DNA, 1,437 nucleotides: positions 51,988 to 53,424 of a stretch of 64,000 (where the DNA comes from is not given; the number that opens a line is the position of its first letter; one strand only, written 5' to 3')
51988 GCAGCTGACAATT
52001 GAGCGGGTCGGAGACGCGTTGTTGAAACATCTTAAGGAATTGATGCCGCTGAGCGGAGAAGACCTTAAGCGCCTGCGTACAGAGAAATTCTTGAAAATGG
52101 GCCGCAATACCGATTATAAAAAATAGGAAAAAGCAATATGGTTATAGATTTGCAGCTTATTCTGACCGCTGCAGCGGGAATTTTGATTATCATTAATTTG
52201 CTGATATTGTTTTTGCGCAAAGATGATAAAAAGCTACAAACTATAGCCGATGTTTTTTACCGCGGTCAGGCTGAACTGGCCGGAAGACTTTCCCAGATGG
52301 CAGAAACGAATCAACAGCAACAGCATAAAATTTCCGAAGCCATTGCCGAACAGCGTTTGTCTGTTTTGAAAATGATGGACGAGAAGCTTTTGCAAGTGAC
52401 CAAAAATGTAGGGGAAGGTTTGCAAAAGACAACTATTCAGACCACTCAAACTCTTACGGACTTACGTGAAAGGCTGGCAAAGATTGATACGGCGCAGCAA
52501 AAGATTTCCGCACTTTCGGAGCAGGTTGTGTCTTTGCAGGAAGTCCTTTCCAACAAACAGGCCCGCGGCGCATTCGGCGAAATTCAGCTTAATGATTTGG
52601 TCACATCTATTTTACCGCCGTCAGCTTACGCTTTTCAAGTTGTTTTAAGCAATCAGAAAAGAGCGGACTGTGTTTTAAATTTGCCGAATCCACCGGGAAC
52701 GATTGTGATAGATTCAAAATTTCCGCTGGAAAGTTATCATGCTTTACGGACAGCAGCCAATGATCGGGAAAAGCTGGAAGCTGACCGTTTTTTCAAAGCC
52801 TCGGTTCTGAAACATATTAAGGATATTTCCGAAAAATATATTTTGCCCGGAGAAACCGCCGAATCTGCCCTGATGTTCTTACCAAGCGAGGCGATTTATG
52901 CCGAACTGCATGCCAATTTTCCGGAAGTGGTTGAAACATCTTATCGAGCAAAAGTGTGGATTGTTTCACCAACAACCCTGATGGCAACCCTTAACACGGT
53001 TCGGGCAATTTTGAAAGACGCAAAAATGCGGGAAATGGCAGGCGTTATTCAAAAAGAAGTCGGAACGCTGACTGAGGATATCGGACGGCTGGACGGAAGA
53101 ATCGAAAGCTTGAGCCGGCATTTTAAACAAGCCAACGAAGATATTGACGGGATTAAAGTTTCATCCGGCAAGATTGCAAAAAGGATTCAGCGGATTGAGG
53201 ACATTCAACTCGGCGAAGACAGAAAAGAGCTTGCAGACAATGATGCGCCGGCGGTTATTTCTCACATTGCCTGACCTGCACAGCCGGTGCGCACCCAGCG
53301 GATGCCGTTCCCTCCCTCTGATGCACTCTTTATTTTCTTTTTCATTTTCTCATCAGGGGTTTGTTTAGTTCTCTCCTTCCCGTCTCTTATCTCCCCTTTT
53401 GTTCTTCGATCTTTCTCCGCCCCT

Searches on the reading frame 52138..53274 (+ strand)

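Call 57: search_protein_families(library=pfam, proteins=[window:52138-53274:+], max_evalue=0.001)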
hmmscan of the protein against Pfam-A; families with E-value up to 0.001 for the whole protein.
window:52138-53274:+ (378 aa): 1 family
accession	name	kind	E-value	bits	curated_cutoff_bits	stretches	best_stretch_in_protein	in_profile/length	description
PF02646.22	RmuC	-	4.4e-64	216.8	26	1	83-360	2-288/291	RmuC family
